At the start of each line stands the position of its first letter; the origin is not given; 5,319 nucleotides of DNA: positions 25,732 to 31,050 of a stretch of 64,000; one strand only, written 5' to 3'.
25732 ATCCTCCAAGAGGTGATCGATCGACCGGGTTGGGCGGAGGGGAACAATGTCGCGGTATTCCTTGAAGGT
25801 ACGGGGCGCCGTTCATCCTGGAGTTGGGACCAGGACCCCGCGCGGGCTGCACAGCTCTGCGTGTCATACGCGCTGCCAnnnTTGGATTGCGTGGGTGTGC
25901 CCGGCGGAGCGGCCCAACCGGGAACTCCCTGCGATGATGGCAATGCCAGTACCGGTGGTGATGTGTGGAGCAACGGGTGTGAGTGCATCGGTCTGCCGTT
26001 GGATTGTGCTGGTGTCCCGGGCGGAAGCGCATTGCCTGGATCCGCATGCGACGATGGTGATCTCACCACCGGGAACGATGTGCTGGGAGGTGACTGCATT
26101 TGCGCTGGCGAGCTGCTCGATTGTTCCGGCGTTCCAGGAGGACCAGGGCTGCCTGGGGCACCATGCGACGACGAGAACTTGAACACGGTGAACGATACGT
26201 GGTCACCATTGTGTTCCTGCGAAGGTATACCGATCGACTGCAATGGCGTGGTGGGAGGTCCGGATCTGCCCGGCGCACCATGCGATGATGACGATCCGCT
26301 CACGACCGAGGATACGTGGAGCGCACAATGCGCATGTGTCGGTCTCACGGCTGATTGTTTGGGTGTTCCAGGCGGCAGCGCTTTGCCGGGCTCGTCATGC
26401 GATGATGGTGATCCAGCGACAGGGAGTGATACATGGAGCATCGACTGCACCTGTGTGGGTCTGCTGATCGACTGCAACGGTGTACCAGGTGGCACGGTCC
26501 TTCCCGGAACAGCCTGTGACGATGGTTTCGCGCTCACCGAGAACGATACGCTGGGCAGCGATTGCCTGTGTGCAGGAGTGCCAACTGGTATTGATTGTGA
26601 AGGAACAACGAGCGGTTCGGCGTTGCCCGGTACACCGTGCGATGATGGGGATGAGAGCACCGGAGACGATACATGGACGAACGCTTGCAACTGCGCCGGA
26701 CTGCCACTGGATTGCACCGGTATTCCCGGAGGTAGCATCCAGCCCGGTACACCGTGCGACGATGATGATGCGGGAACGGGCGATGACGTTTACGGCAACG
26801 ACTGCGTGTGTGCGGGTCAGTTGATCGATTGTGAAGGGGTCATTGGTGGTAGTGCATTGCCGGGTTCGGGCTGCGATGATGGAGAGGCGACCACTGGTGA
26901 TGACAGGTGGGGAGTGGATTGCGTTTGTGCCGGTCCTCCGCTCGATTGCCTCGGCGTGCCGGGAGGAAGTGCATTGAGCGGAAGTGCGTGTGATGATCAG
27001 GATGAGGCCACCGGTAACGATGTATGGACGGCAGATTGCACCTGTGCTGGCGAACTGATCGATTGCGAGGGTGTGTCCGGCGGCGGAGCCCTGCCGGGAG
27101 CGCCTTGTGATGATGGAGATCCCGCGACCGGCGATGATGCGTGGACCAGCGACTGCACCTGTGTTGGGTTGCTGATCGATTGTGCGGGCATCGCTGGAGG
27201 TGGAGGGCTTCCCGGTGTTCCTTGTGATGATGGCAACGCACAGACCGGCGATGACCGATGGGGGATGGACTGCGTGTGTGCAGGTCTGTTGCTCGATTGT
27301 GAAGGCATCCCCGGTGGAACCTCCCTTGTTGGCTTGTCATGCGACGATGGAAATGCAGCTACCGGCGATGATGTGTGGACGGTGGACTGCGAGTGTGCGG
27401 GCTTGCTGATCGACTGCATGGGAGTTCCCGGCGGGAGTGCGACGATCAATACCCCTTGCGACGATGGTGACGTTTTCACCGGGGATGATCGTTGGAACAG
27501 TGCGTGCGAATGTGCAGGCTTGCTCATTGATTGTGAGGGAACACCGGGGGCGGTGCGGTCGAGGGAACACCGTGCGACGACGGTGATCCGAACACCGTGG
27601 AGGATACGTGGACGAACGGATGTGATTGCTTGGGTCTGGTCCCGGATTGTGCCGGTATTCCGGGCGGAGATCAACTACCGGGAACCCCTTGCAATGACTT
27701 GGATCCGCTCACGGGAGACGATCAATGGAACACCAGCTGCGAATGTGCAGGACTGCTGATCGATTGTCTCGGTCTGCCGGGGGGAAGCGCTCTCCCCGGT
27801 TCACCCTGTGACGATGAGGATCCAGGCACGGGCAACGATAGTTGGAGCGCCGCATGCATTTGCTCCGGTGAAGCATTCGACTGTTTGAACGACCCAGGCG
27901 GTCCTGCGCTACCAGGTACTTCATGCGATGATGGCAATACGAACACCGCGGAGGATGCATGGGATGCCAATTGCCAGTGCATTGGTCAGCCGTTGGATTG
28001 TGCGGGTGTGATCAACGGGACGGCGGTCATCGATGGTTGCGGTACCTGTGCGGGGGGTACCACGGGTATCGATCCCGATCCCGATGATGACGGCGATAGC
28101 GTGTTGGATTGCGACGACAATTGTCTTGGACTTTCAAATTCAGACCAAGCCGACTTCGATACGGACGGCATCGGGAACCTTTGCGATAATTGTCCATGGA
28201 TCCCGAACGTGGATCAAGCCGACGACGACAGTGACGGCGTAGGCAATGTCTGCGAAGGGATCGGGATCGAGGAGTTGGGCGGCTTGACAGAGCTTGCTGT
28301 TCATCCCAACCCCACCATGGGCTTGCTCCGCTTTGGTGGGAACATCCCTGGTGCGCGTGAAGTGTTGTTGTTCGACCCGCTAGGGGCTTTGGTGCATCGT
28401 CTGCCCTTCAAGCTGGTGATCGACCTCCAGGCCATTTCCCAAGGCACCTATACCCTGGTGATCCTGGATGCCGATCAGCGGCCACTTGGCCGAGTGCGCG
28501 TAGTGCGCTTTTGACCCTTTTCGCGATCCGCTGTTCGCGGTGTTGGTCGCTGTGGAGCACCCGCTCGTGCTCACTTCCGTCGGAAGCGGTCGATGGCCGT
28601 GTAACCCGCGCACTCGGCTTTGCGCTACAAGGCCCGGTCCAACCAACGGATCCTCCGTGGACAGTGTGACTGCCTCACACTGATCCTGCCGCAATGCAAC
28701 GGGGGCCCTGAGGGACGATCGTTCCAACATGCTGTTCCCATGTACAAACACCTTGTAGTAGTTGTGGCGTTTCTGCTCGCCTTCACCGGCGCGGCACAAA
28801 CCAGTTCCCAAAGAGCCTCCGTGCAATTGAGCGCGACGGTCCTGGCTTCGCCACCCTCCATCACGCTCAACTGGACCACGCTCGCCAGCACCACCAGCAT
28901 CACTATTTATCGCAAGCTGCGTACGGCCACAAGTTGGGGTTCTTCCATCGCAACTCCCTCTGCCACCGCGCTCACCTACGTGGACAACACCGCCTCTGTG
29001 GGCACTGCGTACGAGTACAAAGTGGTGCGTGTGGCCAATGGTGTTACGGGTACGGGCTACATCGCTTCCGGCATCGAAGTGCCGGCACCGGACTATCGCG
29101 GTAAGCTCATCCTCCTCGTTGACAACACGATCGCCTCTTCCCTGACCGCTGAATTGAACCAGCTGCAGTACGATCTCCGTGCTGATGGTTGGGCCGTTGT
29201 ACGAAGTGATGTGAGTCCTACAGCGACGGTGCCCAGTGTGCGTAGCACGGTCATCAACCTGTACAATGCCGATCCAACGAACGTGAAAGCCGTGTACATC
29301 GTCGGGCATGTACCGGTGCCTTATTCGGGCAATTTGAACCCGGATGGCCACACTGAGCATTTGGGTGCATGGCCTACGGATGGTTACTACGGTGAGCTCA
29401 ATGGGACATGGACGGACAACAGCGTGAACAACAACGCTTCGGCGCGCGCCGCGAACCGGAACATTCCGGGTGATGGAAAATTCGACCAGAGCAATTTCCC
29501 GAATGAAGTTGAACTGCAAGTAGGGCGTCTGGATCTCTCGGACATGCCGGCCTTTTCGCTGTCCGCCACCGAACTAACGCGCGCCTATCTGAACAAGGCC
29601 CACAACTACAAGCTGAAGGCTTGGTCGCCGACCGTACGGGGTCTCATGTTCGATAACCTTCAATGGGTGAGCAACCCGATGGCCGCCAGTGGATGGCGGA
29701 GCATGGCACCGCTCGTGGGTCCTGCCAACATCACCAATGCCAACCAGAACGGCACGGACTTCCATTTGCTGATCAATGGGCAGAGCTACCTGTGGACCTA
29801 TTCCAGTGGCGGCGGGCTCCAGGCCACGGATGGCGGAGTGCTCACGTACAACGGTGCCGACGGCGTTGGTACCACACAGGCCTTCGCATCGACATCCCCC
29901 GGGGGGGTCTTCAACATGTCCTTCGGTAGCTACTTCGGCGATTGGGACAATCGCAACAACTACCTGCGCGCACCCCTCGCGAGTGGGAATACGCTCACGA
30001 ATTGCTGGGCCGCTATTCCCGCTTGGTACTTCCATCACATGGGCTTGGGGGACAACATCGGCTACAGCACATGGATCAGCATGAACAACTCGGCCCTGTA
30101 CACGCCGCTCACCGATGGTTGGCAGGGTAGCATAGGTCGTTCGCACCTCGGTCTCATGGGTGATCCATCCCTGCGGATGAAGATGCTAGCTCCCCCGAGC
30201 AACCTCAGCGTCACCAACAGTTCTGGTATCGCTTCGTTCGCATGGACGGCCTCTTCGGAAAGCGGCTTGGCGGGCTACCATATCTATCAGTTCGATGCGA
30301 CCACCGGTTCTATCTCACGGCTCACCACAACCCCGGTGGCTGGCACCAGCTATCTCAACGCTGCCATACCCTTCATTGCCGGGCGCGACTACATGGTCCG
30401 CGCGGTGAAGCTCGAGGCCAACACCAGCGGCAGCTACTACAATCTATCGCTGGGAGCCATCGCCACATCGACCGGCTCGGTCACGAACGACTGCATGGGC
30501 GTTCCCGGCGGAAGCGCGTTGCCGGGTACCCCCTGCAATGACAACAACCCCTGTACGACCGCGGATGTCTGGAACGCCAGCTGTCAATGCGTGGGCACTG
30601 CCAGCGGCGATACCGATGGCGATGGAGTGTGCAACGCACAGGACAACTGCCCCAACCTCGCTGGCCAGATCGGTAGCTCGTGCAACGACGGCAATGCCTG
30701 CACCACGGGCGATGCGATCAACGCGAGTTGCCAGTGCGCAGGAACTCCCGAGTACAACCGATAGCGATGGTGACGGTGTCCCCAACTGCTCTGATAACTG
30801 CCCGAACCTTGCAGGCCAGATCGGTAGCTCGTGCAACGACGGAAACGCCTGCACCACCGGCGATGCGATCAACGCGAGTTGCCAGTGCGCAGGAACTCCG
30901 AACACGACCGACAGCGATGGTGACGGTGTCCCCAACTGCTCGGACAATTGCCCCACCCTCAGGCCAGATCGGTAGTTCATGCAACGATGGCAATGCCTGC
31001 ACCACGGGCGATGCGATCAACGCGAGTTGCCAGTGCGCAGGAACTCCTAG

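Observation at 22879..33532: Two tandem paralogous giant T9SS cargo proteins built from an unassigned ~40-aa four-cysteine repeat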

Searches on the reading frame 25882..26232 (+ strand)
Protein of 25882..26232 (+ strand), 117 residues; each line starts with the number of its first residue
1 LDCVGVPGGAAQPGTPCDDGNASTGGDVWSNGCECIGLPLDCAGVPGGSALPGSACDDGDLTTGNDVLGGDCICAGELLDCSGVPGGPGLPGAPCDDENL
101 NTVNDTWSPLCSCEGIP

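Call 51: predict_structure(alignment_id=A4)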
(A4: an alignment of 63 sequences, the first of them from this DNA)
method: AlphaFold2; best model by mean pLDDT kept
length: 117 residues; sequences in the alignment: 63
mean_pLDDT: 96.4   pTM: 0.66
mean pLDDT of the five models: 96.4, 95.6, 95.5, 95.2, 94.9
residues with pLDDT >= 90: 117; 70-90: 0; 50-70: 0; < 50: 0
segments of 3 or more residues with pLDDT < 50: none
pLDDT, mean of each block of 10 residues (from residue 1): 95 97 97 97 96 97 97 97 96 96 97 96
secondary structure, 60 per line:
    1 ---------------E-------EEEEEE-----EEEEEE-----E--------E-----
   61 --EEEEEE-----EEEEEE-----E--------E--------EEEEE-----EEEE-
elements in order: E24-29 E35-40 E63-68 E74-79 E103-107 E113-116

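Call 55: fold_search(model_id=the predicted structure, library=pdb)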
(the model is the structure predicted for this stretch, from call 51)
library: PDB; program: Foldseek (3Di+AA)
matches with E <= 10: 13; with E <= 0.001: 0
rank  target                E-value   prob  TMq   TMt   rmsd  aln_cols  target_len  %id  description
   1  3sdz                  1.7e+00  0.03  0.16  0.05  13.8       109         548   14  Structural characterization of the subunit A mutant F427W of the A-ATP synthase from Pyrococcus horikoshii (released 2012-01-25)
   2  3qia                  4.4e+00  0.02  0.16  0.05  13.8       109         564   14  Crystal structure of P-loop G237A mutant of subunit A of the A1AO ATP synthase (released 2011-10-05)
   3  3ikj                  4.7e+00  0.01  0.15  0.05  17.4       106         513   11  Structural characterization for the nucleotide binding ability of subunit A mutant S238A of the A1AO ATP synthase (released 2010-01-12)
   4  9v4o                  5.0e+00  0.01  0.12  0.03  14.4       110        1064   14  Cryo-EM structure of A. thaliana MET1 with bound SAH (released 2025-11-26)
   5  3m4y                  5.7e+00  0.01  0.16  0.05  13.8       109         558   14  Structural characterization of the subunit A mutant P235A of the A-ATP synthase (released 2011-01-26)
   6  3fp9_D                6.1e+00  0.01  0.14  0.12  18.8       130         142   18  Crystal structure of Intern Domain of proteasome-associated ATPase, Mycobacterium tuberculosis (released 2009-10-27)
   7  9coo_R                6.5e+00  0.01  0.21  0.20  11.3       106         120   14  Nanobody 4 bound to Apolipoprotein B 100 (released 2024-12-25)
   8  5l0q_D                8.0e+00  0.04  0.22  0.14   7.1        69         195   14  Crystal structure of the complex between ADAM10 D+C domain and a conformation specific mAb 8C7. (released 2016-11-09)
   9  9gjb_H                8.0e+00  0.01  0.17  0.06  12.1       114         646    9  Entamoeba histolytica Gal/GalNAc lectin, mode 2 (released 2026-02-11)
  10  3bon                  8.6e+00  0.02  0.14  0.05  10.6        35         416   23  Structure of the C. botulinum neurotoxin serotype A with Zn2+ cofactor bound (released 2008-05-20)
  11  4el4                  9.1e+00  0.04  0.11  0.03   2.0        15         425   27  Crystal structure of the catalytic domain of botulinum neurotoxin BoNT/A C134S/C165S double mutant (released 2012-08-15)
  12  7lzp_A                9.8e+00  0.02  0.14  0.05  10.5        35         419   23  LC/A-JPU-B9-JPU-A11-JPU-G11 (released 2021-12-22)
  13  5vgv                  9.8e+00  0.01  0.13  0.04  10.6        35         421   26  Structure of the C. botulinum neurotoxin serotype A with Cu bound (released 2017-05-31)

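Call 79: fold_search(model_id=the predicted structure, library=viral)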
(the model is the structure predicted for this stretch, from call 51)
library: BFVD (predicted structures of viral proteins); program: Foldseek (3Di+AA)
matches with E <= 10: 29; with E <= 0.001: 0
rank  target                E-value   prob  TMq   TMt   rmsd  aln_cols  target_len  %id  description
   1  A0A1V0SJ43            2.3e-01  0.15  0.25  0.14  10.2       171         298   15  Uncharacterized protein [Klosneuvirus KNV1]
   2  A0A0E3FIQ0            1.8e+00  0.01  0.14  0.07  10.8        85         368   20  Uncharacterized protein [Synechococcus phage ACG-2014a]
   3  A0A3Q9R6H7            2.6e+00  0.01  0.13  0.06  19.8       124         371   13  (no name in the UniProt tables at hand)
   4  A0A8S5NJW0            3.1e+00  0.03  0.14  0.18  12.7        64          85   16  Uncharacterized protein [Siphoviridae sp. ctGfF74]
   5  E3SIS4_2              3.1e+00  0.01  0.14  0.03  11.7        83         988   18  Fiber [Synechococcus phage S-SM2]
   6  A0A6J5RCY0            3.8e+00  0.04  0.14  0.13   6.6        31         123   19  Uncharacterized protein [uncultured Caudovirales phage]
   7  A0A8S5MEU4            3.8e+00  0.03  0.16  0.07   9.1        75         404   17  Baseplate wedge protein (Fragment) [Siphoviridae sp. ctmAU6]
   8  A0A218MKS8            5.0e+00  0.03  0.14  0.16   4.6        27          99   22  Uncharacterized protein [uncultured virus]
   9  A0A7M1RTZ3            5.4e+00  0.02  0.13  0.10   8.3        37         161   19  DUF7841 domain-containing protein [uncultured phage cr7_1]
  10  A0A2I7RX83            6.6e+00  0.01  0.14  0.04  12.0        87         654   17  (no name in the UniProt tables at hand)
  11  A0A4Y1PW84            7.0e+00  0.02  0.14  0.03  10.6        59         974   12  (no name in the UniProt tables at hand)
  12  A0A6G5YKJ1            7.0e+00  0.01  0.13  0.13  11.7        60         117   13  (no name in the UniProt tables at hand)
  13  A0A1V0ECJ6            7.0e+00  0.01  0.14  0.03  15.7        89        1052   12  (no name in the UniProt tables at hand)
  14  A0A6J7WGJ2            7.5e+00  0.04  0.11  0.11   6.6        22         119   18  Uncharacterized protein [uncultured Caudovirales phage]
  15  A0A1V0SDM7            7.5e+00  0.01  0.18  0.08  17.3        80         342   19  Uncharacterized protein [Indivirus ILV1]
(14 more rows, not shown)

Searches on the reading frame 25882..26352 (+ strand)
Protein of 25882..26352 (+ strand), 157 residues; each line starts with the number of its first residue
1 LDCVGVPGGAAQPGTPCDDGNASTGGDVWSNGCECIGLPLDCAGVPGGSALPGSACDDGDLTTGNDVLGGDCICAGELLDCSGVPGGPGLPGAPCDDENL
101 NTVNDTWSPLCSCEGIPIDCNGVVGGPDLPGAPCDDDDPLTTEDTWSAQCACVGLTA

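Call 14: search_protein_families(library=pfam, max_evalue=10, proteins=[window:25882-26352:+])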
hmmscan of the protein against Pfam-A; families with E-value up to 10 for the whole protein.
seq(157 aa): 1 family
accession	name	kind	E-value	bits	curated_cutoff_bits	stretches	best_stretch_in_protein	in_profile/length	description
PF05702.16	Herpes_UL49_5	-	0.28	11.7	22.2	0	103-119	41-57/98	Herpesvirus UL49.5 envelope/tegument protein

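Call 22: search_solved_structures(query=window:25882-26352:+, max_evalue=10)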
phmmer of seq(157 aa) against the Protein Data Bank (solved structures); distinct sequences matched with E-value up to 10: 6.
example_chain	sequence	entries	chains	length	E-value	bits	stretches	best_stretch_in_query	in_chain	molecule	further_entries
5xb7_A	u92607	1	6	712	0.059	16.4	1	76-145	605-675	Beta-galactosidase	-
4jjm_A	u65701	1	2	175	0.1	15.7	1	33-90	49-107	Peptidyl-prolyl cis-trans isomerase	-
6lxp_A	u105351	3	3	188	0.11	15.6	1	31-95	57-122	Peptidyl-prolyl cis-trans isomerase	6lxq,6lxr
6lxo_A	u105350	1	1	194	0.12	15.5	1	31-95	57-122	Peptidyl-prolyl cis-trans isomerase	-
9c9u_C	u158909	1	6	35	0.36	13.9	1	80-97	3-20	Complement C1q subcomponent subunit C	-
2mc9_A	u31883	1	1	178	0.38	13.8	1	37-93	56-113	Peptidyl-prolyl cis-trans isomerase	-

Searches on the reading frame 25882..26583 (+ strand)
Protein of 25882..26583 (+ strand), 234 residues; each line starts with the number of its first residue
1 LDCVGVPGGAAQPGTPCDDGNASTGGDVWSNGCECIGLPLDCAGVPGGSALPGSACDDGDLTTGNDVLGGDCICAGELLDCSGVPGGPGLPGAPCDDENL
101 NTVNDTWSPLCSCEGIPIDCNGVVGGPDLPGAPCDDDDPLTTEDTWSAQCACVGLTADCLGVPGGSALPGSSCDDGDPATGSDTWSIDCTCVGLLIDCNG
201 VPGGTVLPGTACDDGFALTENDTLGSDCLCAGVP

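Call 18: find_homologous_proteins(query=window:25882-26583:+)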
Query seq(234 aa) (234 aa): 141 proteins with E <= 0.001 among 6088 candidates; the best 120 are listed.
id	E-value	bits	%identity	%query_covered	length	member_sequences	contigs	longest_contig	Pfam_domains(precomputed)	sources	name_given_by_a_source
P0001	1.8e-54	203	59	75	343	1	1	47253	PF02412.24,PF18962.8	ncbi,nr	ncbi:MAG TPA: thrombospondin type 3 repeat-containing protein, partial [Flavobacteriales bacterium]|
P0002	4.0e-54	202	55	62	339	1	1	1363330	-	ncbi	-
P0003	1.5e-52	197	54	77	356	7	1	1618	PF19408.6,PF18962.8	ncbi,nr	ncbi:MAG TPA: T9SS type A sorting domain-containing protein, partial [Flavobacteriales bacterium]|nr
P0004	2.0e-48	183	55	71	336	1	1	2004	PF02412.24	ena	-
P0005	8.4e-46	175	54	67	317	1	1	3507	PF02412.24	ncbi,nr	ncbi:MAG: thrombospondin type 3 repeat-containing protein, partial [Flavobacteriales bacterium]|nr:t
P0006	1.7e-44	170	52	72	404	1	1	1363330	-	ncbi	-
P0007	8.8e-44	168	51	73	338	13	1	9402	PF18962.8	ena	-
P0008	1.7e-42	164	53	71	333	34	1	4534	-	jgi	jgi:hypothetical protein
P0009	2.2e-41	160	59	67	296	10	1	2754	PF18962.8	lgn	-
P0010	7.2e-40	155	55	62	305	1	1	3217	PF02412.24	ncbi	ncbi:MAG: thrombospondin type 3 repeat-containing protein, partial [Flavobacteriales bacterium]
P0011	8.7e-39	152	38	86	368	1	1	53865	PF02412.24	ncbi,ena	-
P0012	1.0e-37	148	49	72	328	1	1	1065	PF19408.6,PF18962.8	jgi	jgi:hypothetical protein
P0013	2.7e-36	143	53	66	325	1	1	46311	PF17164.11,PF18962.8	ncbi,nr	ncbi:MAG: T9SS type A sorting domain-containing protein, partial [Flavobacteriales bacterium]|nr:T9S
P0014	6.6e-36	142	45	82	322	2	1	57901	PF19408.6,PF18962.8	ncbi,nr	ncbi:MAG: T9SS type A sorting domain-containing protein [Flavobacteriales bacterium]|nr:T9SS type A 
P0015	1.7e-35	141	60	57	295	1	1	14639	PF02412.24,PF18962.8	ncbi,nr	ncbi:MAG: T9SS type A sorting domain-containing protein, partial [Flavobacteriales bacterium]|nr:T9S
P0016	1.8e-35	141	58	52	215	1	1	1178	PF18962.8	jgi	-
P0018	2.0e-34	137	63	49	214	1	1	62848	PF18962.8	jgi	jgi:hypothetical protein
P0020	3.8e-32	130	53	53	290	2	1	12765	PF18962.8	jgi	jgi:hypothetical protein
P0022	8.2e-32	129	56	53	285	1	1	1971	PF02412.24,PF18962.8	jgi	-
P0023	3.1e-31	127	51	56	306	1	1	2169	PF19408.6,PF18962.8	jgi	jgi:hypothetical protein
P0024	1.5e-30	125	53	54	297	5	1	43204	PF02412.24,PF18962.8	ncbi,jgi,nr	ncbi:MAG TPA: thrombospondin type 3 repeat-containing protein, partial [Flavobacteriales bacterium]|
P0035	2.3e-24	104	56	44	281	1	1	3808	PF19408.6,PF18962.8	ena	-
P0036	6.6e-24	103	32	94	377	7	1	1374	PF18962.8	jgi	jgi:hypothetical protein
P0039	1.5e-22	98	62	35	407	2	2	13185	PF00801.27,PF18962.8,PF18911.7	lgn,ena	-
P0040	3.0e-22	97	51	49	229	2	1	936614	PF18962.8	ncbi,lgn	-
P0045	8.6e-21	93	52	44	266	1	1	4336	PF02412.24,PF18962.8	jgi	-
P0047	3.1e-20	91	46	52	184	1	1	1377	PF18962.8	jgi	jgi:hypothetical protein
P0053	2.4e-19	88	28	80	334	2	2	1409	PF18962.8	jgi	jgi:hypothetical protein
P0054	3.8e-19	87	55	38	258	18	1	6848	PF02412.24,PF18962.8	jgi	jgi:hypothetical protein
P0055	4.8e-19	87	43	65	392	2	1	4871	PF00801.27,PF18962.8,PF18911.7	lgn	-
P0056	1.2e-18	86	52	49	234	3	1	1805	PF18962.8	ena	-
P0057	1.4e-18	85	61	35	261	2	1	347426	PF02412.24,PF18962.8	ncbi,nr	ncbi:MAG: T9SS type A sorting domain-containing protein [Flavobacteriales bacterium]|nr:T9SS type A 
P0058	1.4e-18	85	59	35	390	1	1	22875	PF18962.8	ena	-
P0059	1.5e-18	85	45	56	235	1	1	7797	PF18962.8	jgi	jgi:hypothetical protein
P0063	9.7e-18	83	64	32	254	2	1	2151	PF18962.8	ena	-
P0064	1.3e-17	82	58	36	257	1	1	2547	PF19408.6,PF18962.8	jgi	-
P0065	1.5e-17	82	59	32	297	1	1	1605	PF18962.8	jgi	jgi:hypothetical protein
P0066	1.6e-17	82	52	44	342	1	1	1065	PF18962.8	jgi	jgi:hypothetical protein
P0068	6.9e-17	80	59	34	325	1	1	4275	PF18962.8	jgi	jgi:hypothetical protein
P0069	7.5e-17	80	44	58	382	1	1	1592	PF18962.8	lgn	-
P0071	2.2e-16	78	34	77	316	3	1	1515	PF18962.8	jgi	jgi:hypothetical protein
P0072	4.8e-16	77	44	58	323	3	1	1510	PF18962.8,PF18911.7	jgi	jgi:hypothetical protein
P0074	9.8e-16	76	32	82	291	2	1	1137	PF18962.8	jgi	jgi:hypothetical protein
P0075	1.8e-15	75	62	28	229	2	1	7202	PF18962.8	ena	-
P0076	2.6e-15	75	60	33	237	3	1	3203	PF18962.8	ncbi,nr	ncbi:MAG TPA: T9SS type A sorting domain-containing protein, partial [Flavobacteriales bacterium]|nr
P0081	2.2e-14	72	54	32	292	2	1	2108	PF00801.27,PF18962.8,PF18911.7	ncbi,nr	ncbi:MAG: T9SS type A sorting domain-containing protein, partial [Flavobacteriales bacterium]|nr:T9S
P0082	1.4e-13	69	44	46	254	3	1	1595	PF19408.6,PF18962.8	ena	-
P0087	5.0e-12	64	53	29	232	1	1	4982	PF02412.24,PF18962.8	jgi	jgi:hypothetical protein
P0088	6.7e-12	63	30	79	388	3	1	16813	PF18962.8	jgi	jgi:hypothetical protein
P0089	1.0e-11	63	31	63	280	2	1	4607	PF18962.8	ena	-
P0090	2.7e-11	61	65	22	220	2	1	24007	PF02412.24,PF18962.8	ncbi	-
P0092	6.3e-11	60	54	27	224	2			PF02412.24,PF18962.8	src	-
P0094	6.6e-10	57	57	28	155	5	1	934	PF18962.8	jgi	jgi:hypothetical protein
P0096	1.9e-9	55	41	44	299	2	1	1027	PF18962.8,PF18911.7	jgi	jgi:hypothetical protein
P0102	1.2e-8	53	63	23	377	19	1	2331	PF18962.8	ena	-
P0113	3.9e-7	48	62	16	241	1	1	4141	PF18962.8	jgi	jgi:hypothetical protein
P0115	4.2e-7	48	65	18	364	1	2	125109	PF00801.27,PF18962.8,PF18911.7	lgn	-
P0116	4.3e-7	48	52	29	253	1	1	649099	PF18962.8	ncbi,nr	ncbi:MAG: T9SS type A sorting domain-containing protein [Flavobacteriales bacterium]|nr:T9SS type A 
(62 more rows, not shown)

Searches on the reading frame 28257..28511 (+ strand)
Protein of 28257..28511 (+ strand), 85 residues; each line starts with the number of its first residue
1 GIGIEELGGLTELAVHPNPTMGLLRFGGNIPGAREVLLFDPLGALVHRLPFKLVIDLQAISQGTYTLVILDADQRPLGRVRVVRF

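Call 14: search_protein_families(library=pfam, max_evalue=10, proteins=[window:28257-28511:+])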
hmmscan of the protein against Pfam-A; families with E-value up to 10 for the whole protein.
seq(85 aa): 1 family
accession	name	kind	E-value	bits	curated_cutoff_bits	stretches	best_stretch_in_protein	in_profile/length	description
PF18962.6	Por_Secre_tail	-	0.025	15.3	27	1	15-73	1-66/75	Secretion system C-terminal sorting domain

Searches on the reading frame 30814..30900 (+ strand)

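Call 14: search_protein_families(library=pfam, max_evalue=10, proteins=[window:30814-30900:+])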
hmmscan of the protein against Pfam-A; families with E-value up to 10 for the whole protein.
seq(29 aa): 2 families
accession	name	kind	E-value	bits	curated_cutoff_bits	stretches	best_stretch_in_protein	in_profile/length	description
PF00526.23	Dicty_CTDC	-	0.018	15.3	27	1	6-15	1-10/24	Dictyostelium (slime mold) repeat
PF09065.15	Haemadin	-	4.8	7.5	25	0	4-13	11-19/27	Haemadin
